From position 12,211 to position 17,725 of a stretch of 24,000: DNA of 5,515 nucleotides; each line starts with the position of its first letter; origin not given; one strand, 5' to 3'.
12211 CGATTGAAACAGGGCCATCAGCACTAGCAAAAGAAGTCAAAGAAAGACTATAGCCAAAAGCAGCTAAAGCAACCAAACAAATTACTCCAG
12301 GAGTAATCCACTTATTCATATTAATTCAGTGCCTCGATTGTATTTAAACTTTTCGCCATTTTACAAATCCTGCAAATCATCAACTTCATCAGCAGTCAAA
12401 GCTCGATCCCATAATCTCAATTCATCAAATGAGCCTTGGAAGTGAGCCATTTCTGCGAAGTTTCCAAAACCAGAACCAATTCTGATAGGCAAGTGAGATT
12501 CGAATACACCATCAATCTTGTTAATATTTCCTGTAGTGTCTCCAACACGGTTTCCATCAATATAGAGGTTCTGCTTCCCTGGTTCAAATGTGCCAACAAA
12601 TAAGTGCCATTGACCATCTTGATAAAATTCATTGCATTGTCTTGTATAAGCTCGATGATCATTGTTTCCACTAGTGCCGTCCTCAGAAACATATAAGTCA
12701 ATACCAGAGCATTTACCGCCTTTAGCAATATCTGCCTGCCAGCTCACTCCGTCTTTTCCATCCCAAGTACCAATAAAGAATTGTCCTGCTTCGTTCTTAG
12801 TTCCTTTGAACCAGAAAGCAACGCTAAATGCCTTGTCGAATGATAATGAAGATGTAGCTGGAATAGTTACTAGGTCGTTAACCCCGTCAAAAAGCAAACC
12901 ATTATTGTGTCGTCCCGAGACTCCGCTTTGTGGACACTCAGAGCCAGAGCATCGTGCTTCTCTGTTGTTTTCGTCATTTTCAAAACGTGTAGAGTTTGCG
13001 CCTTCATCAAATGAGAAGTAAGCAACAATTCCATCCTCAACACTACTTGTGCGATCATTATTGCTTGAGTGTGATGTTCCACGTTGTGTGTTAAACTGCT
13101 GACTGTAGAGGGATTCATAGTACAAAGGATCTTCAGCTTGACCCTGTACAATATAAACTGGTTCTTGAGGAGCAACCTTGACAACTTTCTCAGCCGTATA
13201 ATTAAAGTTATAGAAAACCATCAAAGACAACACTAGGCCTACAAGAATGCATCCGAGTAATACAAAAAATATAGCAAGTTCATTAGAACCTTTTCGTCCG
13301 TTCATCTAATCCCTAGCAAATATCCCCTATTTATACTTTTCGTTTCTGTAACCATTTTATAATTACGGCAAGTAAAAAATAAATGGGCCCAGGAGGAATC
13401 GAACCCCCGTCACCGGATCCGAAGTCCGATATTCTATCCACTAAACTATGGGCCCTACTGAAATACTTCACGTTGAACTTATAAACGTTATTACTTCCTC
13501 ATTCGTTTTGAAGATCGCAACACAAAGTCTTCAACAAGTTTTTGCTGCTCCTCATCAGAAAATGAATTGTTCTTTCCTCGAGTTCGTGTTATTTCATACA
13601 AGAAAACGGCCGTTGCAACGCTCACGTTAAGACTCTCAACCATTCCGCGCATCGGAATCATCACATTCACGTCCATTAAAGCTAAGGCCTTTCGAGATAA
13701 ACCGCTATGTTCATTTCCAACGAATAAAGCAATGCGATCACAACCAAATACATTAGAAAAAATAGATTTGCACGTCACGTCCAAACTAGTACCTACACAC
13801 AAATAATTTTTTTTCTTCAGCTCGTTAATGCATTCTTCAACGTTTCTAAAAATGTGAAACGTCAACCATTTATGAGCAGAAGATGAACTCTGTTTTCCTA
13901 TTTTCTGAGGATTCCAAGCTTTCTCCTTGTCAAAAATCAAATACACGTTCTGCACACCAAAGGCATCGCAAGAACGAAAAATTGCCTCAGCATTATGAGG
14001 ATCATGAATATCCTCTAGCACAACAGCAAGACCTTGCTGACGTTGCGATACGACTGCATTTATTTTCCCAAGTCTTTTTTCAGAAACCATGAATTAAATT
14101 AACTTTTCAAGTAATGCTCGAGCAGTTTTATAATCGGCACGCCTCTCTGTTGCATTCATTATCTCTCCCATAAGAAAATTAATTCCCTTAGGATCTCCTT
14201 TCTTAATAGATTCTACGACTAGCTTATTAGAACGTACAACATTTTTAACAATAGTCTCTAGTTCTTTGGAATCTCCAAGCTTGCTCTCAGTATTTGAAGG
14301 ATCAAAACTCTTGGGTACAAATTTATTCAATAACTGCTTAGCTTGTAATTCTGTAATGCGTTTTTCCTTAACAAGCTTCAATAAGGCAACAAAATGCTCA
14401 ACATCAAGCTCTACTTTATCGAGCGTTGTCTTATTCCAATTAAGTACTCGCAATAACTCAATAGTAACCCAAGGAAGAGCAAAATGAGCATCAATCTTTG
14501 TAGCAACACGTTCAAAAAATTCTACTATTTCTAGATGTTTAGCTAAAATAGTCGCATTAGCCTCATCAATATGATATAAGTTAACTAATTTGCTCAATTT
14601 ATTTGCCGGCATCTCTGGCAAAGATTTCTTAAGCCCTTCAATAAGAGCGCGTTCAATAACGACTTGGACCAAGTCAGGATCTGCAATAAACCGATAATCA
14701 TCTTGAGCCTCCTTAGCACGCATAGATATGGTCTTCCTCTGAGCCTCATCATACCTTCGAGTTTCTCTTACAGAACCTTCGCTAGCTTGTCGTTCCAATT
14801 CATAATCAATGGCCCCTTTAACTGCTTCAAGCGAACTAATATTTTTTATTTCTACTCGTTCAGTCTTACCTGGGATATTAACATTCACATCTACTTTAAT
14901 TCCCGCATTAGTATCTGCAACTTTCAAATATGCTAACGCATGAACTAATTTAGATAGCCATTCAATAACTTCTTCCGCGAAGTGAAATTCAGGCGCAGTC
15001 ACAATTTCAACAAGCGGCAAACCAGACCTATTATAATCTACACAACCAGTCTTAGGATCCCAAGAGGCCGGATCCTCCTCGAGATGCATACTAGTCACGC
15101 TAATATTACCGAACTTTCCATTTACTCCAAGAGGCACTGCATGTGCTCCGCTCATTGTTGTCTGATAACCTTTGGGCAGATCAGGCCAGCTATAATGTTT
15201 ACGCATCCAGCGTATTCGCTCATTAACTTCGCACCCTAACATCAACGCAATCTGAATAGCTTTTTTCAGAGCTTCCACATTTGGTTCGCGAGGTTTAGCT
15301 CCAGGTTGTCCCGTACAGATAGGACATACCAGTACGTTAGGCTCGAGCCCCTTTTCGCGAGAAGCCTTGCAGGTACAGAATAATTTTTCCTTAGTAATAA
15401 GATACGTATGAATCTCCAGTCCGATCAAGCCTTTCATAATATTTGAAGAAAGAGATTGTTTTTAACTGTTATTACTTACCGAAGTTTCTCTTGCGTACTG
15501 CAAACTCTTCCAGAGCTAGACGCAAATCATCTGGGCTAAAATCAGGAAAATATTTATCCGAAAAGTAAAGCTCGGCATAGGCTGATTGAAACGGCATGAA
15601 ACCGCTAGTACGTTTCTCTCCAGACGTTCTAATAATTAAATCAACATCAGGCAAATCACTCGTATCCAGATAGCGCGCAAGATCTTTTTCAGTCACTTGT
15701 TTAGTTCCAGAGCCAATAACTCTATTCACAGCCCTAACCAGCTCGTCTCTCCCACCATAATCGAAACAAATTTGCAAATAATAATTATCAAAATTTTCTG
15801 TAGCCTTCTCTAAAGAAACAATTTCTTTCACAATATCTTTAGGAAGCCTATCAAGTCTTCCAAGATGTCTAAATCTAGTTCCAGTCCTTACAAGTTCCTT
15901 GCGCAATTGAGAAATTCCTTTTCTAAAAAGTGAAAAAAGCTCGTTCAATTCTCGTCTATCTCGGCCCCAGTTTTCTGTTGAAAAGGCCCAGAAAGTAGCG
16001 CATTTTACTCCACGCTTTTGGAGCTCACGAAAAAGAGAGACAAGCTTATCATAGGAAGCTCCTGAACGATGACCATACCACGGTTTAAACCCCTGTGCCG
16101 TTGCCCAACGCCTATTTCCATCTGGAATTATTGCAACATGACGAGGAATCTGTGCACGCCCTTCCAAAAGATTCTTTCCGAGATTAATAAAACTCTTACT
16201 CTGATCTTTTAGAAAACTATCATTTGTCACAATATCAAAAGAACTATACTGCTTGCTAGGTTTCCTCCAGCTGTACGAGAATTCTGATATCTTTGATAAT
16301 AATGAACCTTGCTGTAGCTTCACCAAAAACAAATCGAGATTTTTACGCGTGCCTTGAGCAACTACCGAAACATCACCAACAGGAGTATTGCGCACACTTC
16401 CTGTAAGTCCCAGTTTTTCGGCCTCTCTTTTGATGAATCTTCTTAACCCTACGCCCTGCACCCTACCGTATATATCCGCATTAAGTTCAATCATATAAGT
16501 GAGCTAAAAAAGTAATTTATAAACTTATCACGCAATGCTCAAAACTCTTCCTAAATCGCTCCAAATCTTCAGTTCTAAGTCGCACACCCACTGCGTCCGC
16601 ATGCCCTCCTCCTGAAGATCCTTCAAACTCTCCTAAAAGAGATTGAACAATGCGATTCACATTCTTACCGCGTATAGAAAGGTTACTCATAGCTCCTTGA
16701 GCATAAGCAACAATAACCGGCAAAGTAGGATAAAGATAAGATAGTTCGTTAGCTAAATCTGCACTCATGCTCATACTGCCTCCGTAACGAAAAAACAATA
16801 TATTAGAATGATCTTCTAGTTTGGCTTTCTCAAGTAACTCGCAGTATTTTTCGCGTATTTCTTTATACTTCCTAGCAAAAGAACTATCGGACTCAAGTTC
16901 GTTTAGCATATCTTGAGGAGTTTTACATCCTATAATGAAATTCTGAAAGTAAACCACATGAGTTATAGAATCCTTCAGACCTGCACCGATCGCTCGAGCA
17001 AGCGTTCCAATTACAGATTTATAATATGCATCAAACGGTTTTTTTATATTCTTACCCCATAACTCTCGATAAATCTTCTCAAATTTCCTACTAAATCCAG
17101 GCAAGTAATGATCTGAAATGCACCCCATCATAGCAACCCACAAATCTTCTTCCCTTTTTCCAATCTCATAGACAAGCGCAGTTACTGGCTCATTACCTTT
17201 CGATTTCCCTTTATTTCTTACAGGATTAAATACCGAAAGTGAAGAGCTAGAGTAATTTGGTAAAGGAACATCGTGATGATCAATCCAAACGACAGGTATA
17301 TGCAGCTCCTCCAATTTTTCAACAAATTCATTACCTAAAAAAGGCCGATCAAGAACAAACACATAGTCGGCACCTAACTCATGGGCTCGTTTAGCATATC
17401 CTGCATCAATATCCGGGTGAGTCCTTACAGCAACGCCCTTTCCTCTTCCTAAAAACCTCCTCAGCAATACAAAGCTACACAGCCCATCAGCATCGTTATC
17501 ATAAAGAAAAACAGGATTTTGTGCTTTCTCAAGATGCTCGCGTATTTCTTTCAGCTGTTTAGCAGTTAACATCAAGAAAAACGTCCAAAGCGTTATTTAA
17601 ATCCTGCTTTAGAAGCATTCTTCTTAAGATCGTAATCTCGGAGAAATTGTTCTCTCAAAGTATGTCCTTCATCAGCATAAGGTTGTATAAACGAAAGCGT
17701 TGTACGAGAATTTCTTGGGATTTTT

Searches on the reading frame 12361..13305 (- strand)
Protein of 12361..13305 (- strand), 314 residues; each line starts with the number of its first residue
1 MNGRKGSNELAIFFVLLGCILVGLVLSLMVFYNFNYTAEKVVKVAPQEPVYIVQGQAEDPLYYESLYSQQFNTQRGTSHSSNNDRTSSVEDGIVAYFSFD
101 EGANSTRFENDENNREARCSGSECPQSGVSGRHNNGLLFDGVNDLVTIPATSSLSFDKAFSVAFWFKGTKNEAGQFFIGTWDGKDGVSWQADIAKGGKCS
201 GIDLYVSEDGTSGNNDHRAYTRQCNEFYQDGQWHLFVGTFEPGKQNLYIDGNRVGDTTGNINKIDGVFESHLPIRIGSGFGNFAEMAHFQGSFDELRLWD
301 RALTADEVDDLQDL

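Call 75: search_protein_families(library=pfam, proteins=[window:12361-13305:-], max_evalue=1)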
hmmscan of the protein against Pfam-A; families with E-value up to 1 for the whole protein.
window:12361-13305:- (314 aa): 1 family
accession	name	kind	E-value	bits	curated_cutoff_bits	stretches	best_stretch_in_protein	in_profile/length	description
PF13385.13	Laminin_G_3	-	4.4e-21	76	27.6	1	140-308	1-150/151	Concanavalin A-like lectin/glucanases superfamily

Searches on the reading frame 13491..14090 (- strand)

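Call 88: search_protein_families(library=pfam, proteins=[window:13491-14090:-], max_evalue=0.01)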
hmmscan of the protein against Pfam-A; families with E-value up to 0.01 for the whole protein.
window:13491-14090:- (199 aa): 1 family
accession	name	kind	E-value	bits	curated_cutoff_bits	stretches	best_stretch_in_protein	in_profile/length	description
PF00588.24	SpoU_methylase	-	1.1e-35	123.2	29.7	1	21-165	2-142/142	SpoU rRNA Methylase family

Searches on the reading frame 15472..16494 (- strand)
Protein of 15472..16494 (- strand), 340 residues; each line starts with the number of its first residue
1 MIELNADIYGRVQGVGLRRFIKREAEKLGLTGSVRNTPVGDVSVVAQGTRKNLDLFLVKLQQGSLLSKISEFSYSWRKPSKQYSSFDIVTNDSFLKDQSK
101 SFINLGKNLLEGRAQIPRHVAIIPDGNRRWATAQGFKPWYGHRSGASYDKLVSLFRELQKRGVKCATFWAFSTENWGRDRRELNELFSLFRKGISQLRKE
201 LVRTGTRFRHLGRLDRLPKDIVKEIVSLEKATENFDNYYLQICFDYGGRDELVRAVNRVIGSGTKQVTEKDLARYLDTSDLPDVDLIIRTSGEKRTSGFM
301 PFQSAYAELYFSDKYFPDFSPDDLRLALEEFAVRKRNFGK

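Call 88: search_protein_families(library=pfam, proteins=[window:15472-16494:-], max_evalue=0.01)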
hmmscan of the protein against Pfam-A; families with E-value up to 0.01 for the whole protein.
window:15472-16494:- (340 aa): 2 families
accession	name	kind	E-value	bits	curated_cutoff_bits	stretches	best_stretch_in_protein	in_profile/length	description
PF01255.24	Prenyltransf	-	2.8e-66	223.6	27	1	123-339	1-219/219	Putative undecaprenyl diphosphate synthase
PF00708.24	Acylphosphatase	-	8.5e-22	77.7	22.5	1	8-88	5-85/85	Acylphosphatase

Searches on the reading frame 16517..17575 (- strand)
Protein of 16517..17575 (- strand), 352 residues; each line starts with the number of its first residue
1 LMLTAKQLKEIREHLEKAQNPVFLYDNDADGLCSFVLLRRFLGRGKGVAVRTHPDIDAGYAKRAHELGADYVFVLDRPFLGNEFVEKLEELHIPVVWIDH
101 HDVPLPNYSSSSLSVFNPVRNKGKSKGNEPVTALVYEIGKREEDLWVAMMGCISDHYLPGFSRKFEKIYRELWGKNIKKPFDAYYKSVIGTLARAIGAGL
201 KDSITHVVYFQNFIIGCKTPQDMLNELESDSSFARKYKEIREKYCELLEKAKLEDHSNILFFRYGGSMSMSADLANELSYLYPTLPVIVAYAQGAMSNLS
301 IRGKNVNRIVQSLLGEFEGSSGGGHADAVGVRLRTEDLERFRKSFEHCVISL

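Call 88: search_protein_families(library=pfam, proteins=[window:16517-17575:-], max_evalue=0.01)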
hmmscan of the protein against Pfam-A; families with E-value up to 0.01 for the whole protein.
window:16517-17575:- (352 aa): 2 families
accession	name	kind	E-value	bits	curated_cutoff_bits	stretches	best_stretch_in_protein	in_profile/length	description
PF02272.25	DHHA1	-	3e-07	31.3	25.9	1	267-349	14-100/102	DHHA1 domain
PF01368.27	DHH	-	3.9e-07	30.8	28.1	1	26-135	9-102/125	DHH family, N-terminal domain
